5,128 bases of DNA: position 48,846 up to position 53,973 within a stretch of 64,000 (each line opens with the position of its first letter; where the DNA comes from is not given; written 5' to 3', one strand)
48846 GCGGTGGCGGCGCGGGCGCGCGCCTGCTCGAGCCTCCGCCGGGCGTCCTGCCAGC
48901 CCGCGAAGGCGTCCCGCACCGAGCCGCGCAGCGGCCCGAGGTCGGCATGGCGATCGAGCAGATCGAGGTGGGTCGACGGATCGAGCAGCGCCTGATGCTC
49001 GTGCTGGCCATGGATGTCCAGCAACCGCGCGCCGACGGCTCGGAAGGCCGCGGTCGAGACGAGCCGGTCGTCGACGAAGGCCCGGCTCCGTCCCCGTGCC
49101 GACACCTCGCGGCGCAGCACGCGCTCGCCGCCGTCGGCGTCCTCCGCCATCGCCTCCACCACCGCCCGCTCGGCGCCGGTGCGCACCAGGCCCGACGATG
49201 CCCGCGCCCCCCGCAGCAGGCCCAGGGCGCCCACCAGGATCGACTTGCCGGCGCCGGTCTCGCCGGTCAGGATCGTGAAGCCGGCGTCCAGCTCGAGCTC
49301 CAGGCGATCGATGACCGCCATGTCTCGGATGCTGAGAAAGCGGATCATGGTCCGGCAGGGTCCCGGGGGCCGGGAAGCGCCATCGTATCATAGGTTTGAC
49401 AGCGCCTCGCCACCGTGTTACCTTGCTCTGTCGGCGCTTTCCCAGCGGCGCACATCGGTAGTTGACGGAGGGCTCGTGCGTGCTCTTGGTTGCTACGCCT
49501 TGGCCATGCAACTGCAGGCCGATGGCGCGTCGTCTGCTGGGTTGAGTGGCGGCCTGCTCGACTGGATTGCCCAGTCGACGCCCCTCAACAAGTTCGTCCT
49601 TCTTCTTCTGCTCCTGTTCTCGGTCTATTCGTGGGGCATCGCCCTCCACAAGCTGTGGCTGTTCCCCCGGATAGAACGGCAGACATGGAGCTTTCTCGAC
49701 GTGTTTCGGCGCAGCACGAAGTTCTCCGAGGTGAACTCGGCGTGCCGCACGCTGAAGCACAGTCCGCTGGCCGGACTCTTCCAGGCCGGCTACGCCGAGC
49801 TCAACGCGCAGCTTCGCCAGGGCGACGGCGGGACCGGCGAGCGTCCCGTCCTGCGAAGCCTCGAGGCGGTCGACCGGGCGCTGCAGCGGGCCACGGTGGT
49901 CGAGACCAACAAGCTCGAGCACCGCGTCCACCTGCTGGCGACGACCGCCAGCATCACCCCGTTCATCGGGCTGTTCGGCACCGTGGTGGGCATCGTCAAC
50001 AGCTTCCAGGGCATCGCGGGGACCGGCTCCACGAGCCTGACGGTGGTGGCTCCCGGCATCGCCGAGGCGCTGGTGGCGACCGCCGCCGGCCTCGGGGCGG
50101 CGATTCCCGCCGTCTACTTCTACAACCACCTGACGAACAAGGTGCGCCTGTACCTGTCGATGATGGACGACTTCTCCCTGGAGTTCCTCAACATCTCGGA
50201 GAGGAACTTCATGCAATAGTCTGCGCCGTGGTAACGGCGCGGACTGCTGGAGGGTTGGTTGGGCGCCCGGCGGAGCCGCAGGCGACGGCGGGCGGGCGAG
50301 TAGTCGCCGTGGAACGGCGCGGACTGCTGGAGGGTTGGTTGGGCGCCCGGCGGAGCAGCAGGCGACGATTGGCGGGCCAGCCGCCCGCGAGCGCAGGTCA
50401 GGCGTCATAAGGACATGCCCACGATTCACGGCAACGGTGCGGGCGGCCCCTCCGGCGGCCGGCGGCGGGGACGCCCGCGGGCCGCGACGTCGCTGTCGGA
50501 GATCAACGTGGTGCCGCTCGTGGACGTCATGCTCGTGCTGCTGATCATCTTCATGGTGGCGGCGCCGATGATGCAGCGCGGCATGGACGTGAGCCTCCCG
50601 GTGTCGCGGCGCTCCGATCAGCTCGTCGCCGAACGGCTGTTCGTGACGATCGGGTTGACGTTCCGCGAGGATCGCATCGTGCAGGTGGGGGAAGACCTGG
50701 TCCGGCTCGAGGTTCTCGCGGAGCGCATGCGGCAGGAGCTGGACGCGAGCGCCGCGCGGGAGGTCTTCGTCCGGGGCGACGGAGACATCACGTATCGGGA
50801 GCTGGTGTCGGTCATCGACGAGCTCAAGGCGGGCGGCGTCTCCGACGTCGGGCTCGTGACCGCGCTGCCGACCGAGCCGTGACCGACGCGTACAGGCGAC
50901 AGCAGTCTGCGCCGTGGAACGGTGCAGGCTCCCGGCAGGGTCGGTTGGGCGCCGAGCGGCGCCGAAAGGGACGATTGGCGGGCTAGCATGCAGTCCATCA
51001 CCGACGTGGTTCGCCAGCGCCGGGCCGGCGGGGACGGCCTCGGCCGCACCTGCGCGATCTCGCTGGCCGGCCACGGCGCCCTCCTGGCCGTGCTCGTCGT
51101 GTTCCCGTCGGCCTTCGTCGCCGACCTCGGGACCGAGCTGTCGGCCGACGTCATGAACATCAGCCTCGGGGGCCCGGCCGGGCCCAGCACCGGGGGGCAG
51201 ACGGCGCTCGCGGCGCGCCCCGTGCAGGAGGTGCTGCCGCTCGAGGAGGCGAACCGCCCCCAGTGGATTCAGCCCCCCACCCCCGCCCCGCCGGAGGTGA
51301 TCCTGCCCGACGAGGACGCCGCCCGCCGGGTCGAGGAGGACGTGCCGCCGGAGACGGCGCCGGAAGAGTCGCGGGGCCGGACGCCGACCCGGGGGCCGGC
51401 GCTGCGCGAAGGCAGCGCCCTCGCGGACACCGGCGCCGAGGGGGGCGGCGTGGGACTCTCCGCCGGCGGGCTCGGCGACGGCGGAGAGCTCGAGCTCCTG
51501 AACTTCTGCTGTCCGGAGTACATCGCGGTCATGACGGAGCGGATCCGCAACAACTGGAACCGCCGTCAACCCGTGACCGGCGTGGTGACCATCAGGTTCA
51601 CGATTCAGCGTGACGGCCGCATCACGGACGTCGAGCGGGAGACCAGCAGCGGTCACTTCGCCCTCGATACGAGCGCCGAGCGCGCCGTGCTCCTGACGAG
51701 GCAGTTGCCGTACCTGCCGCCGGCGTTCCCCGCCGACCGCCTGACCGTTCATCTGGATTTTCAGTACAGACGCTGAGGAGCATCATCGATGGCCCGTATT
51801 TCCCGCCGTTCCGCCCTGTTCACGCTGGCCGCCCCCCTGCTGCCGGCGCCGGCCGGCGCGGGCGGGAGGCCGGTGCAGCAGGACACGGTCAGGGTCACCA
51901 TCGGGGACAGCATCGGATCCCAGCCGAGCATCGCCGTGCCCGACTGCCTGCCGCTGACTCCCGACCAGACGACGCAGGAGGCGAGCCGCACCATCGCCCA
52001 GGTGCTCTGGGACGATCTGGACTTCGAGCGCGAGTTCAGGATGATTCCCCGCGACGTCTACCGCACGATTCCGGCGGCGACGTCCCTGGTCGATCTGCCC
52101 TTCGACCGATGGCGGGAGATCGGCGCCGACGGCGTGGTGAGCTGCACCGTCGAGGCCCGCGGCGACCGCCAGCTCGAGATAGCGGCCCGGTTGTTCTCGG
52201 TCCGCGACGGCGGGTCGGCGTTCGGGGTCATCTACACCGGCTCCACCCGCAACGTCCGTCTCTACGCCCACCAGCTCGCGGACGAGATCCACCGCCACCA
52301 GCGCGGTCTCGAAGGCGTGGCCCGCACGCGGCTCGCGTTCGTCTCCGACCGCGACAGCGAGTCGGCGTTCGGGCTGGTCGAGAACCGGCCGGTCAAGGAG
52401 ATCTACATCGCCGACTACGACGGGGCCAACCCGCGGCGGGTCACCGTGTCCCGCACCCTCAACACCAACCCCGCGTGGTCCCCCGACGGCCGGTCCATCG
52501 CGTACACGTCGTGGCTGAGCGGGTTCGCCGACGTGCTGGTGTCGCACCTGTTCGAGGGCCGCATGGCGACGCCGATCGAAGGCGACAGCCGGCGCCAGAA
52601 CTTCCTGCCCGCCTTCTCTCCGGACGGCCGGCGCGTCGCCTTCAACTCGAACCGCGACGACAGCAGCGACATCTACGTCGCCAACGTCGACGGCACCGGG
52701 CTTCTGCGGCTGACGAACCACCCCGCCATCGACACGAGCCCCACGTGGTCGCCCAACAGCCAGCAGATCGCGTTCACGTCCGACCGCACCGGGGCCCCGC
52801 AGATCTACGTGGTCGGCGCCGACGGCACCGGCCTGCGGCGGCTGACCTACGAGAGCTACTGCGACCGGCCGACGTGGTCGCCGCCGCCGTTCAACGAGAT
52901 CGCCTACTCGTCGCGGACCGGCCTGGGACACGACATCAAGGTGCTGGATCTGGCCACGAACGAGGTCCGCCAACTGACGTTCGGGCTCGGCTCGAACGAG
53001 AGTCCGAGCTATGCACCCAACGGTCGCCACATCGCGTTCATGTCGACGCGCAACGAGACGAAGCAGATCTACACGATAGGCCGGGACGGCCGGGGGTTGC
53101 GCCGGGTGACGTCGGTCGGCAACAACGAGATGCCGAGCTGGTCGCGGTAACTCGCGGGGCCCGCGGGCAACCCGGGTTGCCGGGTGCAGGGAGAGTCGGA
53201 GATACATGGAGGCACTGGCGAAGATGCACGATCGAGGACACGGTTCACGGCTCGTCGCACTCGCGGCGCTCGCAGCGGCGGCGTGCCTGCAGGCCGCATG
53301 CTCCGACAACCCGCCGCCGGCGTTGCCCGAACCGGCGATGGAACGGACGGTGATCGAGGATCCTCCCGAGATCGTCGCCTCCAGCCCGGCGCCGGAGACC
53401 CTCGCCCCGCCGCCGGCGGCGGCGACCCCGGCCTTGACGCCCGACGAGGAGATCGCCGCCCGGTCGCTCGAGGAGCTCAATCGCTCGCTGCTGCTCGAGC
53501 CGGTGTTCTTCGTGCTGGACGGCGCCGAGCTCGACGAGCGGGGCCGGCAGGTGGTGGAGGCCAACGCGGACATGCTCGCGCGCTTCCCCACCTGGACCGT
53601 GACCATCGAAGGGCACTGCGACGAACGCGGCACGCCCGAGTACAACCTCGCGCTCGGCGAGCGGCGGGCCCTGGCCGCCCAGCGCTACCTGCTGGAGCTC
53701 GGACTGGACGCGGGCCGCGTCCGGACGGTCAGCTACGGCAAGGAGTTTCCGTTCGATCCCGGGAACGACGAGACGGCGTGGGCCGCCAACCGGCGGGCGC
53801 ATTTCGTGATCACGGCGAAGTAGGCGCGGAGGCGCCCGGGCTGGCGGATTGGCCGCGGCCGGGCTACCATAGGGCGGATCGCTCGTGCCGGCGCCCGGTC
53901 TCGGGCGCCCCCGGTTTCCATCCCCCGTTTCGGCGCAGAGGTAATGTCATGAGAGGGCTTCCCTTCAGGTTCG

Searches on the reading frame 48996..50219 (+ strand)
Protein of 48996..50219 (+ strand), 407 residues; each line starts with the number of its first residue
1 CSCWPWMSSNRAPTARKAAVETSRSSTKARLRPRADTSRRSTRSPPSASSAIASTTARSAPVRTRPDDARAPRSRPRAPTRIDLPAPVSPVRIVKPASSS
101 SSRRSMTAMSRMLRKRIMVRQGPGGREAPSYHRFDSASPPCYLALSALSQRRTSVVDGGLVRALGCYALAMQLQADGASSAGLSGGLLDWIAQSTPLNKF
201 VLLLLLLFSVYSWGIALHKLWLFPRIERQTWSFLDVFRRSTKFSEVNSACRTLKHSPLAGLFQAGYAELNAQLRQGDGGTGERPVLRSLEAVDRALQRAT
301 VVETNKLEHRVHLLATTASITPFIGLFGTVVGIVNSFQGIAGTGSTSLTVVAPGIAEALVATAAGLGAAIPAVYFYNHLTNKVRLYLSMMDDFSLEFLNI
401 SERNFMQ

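Call 69: search_protein_families(library=pfam, max_evalue=0.00001, proteins=[window:48996-50219:+])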
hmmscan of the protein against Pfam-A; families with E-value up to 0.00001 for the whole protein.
window:48996-50219:+ (407 aa): 1 family
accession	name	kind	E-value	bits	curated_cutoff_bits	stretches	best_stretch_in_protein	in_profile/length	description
PF01618.21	MotA_ExbB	-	9e-32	109.9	22.9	1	288-390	23-125/127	MotA/TolQ/ExbB proton channel family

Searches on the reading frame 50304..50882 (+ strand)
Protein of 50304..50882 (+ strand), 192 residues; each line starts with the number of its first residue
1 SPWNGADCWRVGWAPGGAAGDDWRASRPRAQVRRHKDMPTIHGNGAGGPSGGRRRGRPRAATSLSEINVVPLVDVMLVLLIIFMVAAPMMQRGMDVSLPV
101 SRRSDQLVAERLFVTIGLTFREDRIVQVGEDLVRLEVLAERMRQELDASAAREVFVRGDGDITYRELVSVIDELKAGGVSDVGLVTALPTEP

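Call 69: search_protein_families(library=pfam, max_evalue=0.00001, proteins=[window:50304-50882:+])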
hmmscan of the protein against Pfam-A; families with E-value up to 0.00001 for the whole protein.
window:50304-50882:+ (192 aa): 1 family
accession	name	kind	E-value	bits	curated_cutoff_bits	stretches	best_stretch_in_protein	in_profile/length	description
PF02472.21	ExbD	-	4.7e-24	85.3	25.4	1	64-186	5-125/128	Biopolymer transport protein ExbD/TolR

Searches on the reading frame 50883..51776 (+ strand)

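Call 69: search_protein_families(library=pfam, max_evalue=0.00001, proteins=[window:50883-51776:+])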
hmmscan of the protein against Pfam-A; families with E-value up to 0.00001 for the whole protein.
window:50883-51776:+ (297 aa): 2 families
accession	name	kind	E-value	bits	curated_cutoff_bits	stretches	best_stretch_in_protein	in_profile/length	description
PF13103.11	TonB_2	-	8.4e-13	48.7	22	1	212-279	3-72/85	TonB C terminal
PF03544.19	TonB_C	-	4.5e-07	30.7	24.6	1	227-276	10-59/79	Gram-negative bacterial TonB protein C-terminal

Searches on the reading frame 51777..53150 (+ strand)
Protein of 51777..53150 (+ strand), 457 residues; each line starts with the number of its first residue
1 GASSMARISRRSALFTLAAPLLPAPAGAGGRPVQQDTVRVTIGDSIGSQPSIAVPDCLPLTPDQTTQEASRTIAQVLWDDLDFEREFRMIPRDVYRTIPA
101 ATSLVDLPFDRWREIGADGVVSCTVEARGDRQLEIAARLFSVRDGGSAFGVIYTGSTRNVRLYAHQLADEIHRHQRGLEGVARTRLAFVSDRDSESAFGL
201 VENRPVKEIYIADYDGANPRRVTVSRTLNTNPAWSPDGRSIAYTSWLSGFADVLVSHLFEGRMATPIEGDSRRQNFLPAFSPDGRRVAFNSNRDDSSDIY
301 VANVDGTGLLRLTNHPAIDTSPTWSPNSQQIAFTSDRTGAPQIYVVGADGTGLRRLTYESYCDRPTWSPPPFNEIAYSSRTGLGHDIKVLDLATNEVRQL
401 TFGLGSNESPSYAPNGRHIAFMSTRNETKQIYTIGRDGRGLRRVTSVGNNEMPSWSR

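Call 69: search_protein_families(library=pfam, max_evalue=0.00001, proteins=[window:51777-53150:+])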
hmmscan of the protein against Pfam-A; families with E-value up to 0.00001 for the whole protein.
window:51777-53150:+ (457 aa): 4 families
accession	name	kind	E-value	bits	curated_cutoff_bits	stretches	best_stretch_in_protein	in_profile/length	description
PF07676.18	PD40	-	8.4e-42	140.7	20.9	3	311-345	3-38/38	WD40-like Beta Propeller Repeat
PF04052.18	TolB_N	-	9.6e-11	42.2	22.4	1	39-145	2-103/106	TolB amino-terminal domain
PF00930.27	DPPIV_N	-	4.2e-07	29.4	22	0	272-314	42-80/354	Dipeptidyl peptidase IV (DPP IV) N-terminal region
PF14583.12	Pectate_lyase22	-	2.1e-06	27.1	30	0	209-255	218-266/386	Oligogalacturonate lyase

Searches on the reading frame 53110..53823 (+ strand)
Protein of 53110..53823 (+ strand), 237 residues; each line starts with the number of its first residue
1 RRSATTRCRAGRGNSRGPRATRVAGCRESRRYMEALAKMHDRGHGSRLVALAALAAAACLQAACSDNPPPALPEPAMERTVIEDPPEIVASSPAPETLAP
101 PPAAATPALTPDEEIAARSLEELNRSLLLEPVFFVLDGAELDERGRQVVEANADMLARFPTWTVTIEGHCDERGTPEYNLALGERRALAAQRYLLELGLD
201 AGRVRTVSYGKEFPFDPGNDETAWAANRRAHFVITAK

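Call 69: search_protein_families(library=pfam, max_evalue=0.00001, proteins=[window:53110-53823:+])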
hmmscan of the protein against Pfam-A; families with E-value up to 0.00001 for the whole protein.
window:53110-53823:+ (237 aa): 1 family
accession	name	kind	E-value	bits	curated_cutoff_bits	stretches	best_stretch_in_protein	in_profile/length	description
PF00691.25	OmpA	-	2.4e-17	63.5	27.2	1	133-228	1-98/98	OmpA family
